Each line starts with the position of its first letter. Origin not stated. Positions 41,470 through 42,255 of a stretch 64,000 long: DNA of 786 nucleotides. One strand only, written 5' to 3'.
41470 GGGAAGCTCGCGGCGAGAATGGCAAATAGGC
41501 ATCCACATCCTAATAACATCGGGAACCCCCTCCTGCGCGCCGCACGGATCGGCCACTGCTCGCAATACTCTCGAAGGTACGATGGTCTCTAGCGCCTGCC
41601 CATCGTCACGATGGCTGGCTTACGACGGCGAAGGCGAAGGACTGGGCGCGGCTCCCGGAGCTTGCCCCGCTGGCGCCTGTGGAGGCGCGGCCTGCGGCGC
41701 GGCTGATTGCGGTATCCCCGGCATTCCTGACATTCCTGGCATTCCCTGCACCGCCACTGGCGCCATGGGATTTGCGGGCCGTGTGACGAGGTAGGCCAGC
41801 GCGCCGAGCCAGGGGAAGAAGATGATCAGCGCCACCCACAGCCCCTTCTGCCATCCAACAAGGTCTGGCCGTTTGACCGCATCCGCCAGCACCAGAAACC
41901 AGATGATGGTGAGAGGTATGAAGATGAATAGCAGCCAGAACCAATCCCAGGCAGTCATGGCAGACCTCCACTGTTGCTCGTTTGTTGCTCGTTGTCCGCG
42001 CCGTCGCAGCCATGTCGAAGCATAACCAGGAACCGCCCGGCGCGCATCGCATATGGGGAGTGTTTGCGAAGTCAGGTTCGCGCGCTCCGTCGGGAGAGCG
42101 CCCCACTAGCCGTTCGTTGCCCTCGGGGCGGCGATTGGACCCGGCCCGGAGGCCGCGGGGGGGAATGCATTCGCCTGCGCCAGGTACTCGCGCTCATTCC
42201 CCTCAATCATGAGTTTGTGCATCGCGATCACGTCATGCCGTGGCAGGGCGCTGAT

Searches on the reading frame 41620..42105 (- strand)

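Call 83: search_protein_families(library=pfam, proteins=[window:41620-42105:-], max_evalue=0.0001)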
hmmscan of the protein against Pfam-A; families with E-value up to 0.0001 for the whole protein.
window:41620-42105:- (161 aa): 1 family
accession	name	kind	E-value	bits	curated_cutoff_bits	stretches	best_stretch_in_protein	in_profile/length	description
PF13396.11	PLDc_N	-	9.7e-06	25.9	23.3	1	67-108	1-40/42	Phospholipase_D-nuclease N-terminal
